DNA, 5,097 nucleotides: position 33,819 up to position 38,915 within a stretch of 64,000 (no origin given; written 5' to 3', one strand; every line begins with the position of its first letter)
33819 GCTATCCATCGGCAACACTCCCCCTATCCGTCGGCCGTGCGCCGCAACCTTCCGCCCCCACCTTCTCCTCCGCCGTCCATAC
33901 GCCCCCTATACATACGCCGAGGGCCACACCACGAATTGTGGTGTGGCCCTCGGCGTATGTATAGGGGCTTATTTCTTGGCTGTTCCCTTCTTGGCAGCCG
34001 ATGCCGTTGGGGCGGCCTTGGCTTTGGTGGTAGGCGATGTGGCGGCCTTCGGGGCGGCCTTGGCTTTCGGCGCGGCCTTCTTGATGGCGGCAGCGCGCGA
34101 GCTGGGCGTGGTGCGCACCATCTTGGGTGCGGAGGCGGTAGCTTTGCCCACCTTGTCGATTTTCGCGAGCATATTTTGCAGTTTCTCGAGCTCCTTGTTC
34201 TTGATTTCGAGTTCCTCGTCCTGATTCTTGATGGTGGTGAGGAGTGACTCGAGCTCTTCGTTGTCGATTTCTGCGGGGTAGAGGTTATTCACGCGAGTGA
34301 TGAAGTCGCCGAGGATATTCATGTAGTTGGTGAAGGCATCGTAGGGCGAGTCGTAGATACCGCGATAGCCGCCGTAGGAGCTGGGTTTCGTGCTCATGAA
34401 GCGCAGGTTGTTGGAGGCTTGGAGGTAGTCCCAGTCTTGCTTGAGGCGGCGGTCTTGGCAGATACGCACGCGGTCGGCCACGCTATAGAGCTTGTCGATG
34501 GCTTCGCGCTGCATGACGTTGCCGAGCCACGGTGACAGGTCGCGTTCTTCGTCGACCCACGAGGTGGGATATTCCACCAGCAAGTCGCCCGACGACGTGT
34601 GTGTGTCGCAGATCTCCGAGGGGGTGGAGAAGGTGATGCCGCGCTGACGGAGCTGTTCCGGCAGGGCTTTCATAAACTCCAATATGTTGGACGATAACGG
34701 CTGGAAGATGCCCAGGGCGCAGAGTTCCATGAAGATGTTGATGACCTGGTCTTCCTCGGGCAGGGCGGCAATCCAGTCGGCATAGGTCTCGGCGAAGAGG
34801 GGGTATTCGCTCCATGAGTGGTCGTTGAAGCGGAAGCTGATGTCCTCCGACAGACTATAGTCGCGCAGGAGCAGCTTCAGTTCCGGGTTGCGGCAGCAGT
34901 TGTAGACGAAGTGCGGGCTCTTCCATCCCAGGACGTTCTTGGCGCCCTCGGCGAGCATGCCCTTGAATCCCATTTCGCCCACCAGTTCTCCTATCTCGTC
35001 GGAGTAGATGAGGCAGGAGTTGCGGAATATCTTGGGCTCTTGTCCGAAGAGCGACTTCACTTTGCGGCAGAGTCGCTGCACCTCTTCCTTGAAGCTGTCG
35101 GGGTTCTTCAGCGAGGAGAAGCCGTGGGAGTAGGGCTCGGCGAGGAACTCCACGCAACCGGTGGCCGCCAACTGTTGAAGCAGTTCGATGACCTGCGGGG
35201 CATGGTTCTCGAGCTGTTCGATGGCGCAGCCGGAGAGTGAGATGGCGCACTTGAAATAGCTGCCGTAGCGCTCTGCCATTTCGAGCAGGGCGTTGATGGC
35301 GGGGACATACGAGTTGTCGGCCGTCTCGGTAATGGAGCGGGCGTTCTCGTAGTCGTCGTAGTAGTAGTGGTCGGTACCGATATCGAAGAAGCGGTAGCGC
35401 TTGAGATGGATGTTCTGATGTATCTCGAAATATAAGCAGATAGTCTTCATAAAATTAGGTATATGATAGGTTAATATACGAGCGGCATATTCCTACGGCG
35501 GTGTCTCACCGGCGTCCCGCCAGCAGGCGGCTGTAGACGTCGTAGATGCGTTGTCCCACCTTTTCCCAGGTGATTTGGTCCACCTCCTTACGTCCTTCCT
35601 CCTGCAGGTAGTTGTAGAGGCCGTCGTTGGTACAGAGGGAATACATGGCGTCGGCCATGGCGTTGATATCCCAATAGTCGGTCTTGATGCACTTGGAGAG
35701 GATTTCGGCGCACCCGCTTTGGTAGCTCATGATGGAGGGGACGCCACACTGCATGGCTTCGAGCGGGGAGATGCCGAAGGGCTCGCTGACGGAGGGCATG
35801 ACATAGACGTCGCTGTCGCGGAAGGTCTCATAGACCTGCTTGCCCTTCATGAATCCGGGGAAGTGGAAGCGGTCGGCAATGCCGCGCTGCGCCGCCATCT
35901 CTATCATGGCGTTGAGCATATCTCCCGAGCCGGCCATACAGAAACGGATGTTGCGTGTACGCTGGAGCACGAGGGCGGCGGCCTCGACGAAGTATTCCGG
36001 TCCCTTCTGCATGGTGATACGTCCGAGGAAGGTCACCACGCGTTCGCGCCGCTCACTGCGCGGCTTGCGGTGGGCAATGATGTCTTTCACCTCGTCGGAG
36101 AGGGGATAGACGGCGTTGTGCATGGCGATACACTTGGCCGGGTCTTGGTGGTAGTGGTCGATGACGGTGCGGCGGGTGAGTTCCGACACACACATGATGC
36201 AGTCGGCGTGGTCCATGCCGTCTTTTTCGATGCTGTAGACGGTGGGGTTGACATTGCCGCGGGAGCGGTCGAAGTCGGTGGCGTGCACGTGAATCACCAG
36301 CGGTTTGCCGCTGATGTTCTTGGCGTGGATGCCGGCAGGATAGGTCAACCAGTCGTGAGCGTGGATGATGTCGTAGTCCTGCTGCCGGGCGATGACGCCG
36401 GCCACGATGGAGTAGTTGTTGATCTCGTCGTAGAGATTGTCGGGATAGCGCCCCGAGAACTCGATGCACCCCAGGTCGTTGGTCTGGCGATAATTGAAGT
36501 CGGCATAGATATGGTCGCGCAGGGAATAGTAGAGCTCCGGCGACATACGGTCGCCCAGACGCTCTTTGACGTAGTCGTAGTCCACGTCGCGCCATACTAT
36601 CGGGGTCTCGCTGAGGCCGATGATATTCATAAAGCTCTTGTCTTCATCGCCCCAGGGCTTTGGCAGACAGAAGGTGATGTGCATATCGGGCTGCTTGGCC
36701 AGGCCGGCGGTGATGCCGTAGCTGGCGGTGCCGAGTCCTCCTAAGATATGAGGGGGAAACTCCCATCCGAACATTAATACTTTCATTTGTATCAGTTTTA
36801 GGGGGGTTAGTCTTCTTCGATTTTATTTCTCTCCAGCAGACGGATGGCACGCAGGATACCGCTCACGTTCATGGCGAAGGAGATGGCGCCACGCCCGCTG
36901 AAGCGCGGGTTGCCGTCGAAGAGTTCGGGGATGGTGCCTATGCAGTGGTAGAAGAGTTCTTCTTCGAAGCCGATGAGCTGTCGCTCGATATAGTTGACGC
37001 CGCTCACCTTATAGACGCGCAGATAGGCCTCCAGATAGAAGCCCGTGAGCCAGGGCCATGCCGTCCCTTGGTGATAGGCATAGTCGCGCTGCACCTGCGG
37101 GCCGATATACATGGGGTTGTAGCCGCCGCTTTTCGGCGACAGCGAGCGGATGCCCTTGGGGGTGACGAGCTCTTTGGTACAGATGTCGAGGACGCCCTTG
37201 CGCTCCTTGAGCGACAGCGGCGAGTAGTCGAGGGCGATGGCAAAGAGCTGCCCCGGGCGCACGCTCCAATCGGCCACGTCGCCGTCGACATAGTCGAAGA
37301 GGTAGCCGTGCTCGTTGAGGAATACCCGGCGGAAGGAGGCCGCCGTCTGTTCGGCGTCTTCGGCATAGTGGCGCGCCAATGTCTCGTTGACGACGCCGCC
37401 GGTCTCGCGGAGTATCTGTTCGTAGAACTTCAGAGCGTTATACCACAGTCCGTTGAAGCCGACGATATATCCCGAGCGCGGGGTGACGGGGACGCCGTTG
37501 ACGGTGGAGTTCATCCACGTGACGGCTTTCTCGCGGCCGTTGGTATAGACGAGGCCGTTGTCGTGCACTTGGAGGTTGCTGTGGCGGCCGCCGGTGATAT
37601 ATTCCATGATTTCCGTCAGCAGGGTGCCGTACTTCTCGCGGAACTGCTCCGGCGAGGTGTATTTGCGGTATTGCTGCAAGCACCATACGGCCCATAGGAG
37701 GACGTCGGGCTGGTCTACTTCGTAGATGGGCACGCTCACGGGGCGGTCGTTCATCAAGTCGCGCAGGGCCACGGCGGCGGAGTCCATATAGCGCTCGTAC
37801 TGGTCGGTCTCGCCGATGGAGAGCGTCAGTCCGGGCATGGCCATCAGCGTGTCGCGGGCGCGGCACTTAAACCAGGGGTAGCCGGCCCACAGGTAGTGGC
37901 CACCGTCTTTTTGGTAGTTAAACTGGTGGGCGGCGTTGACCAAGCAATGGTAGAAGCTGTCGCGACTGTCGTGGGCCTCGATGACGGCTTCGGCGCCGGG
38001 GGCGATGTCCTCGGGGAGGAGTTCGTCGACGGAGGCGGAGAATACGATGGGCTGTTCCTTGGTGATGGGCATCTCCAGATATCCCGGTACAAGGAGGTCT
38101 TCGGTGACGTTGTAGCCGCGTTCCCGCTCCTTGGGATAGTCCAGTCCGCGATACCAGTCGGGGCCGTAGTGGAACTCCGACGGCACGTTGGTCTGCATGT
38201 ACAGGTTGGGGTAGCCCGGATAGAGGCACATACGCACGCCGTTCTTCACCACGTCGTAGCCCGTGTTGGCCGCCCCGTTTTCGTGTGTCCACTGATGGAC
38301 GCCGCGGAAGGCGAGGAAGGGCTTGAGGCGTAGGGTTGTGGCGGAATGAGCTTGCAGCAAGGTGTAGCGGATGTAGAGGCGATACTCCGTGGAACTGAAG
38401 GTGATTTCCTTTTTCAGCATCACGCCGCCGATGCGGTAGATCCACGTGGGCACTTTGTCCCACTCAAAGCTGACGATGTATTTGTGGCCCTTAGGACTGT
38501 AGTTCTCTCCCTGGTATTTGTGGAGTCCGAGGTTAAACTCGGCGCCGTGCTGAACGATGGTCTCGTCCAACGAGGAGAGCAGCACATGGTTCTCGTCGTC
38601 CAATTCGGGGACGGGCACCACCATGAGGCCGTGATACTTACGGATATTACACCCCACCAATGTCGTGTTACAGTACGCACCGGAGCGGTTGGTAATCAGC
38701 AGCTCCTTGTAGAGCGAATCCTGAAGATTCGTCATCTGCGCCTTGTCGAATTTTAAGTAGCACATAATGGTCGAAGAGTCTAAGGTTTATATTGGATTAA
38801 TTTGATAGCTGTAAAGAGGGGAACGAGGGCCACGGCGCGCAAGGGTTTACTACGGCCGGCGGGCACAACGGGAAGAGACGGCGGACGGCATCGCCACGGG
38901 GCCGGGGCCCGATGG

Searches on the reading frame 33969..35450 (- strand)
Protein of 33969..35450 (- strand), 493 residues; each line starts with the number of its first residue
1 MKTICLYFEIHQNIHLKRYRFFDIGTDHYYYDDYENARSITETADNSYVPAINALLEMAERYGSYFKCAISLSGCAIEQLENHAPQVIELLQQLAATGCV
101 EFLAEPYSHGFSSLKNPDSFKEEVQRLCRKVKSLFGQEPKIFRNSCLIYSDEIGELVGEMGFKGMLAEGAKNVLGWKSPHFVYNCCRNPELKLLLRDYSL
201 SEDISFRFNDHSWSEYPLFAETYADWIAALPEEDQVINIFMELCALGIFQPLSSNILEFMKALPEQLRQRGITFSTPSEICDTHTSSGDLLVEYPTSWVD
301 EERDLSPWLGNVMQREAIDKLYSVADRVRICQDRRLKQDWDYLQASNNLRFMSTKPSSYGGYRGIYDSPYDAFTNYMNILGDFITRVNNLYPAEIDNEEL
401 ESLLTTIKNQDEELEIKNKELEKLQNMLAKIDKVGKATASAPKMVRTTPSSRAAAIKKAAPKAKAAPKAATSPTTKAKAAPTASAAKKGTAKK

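Call 69: search_protein_families(library=pfam, proteins=[window:33969-35450:-])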
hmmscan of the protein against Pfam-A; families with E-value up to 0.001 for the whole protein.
window:33969-35450:- (493 aa): 2 families
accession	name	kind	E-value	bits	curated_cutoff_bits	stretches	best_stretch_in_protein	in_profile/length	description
PF03065.20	Glyco_hydro_57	-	5.1e-53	180.7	21.2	1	6-286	2-284/291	Glycosyl hydrolase family 57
PF11593.13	Med3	-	3.3e-05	23.8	29.3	1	394-485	88-179/398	Mediator complex subunit 3 fungal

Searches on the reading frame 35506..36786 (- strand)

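Call 69: search_protein_families(library=pfam, proteins=[window:35506-36786:-])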
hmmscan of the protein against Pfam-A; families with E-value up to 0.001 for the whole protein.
window:35506-36786:- (426 aa): 6 families
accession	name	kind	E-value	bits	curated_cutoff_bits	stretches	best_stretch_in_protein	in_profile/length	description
PF00534.26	Glycos_transf_1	-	8.1e-33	113.8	26.4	1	239-400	6-171/172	Glycosyl transferases group 1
PF13692.12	Glyco_trans_1_4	-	1.1e-27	97.4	27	1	249-387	2-142/142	Glycosyl transferases group 1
PF20706.3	GT4-conflict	-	4.5e-15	56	26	1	178-368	131-325/385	Family 4 Glycosyltransferase in conflict systems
PF13439.12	Glyco_transf_4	-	9.2e-15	55.5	28.5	1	132-226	67-166/170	Glycosyltransferase Family 4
PF13579.12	Glyco_trans_4_4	-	1.7e-12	48.4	29.7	1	126-224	61-157/158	Glycosyl transferase 4-like domain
PF08323.17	Glyco_transf_5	-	8.1e-11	42.5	22.7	1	2-180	1-178/239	Starch synthase catalytic domain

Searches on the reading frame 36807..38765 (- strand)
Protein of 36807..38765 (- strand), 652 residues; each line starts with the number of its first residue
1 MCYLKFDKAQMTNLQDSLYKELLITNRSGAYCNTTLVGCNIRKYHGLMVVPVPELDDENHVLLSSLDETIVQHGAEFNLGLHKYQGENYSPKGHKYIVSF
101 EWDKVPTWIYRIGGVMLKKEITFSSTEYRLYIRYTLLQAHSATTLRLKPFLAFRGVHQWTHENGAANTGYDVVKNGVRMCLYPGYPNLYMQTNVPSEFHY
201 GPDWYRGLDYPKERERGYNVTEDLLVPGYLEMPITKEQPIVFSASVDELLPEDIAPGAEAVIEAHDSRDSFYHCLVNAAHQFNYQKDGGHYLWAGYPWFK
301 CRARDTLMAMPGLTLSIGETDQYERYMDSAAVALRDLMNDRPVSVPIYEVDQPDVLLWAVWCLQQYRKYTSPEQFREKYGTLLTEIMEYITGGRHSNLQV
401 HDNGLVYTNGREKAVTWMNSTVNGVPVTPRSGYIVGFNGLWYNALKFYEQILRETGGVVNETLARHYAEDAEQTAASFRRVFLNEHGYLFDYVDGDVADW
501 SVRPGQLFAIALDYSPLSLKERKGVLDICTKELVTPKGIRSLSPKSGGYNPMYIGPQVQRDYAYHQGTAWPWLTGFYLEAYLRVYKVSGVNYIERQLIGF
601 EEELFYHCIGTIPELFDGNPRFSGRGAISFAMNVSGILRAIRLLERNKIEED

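Call 9: search_protein_families(library=pfam, proteins=[window:36807-38765:-])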
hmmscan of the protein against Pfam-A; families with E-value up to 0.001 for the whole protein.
window:36807-38765:- (652 aa): 2 families
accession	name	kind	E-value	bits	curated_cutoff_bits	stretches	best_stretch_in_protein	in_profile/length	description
PF12439.13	GDE_N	-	2.6e-78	262.9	27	1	20-240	1-218/219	Glycogen debranching enzyme N terminal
PF06202.20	GDE_C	-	5.5e-70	236.6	21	1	286-639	12-367/367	Amylo-alpha-1,6-glucosidase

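Call 18: find_encoding_contigs(protein=window:36807-38765:-, flank=10000, max_places=10)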
Protein window:36807-38765:- (652 aa): 3 contigs read that carry it; 2 places shown.
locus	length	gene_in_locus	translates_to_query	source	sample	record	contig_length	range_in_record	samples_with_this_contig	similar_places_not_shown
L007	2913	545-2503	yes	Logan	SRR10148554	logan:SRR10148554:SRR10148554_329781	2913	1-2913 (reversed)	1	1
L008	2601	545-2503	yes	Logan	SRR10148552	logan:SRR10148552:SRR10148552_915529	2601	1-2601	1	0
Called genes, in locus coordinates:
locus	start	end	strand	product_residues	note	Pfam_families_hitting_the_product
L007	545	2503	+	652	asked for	PF12439:GDE_N, PF06202:GDE_C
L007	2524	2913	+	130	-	?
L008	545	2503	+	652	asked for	PF12439:GDE_N, PF06202:GDE_C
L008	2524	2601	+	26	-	?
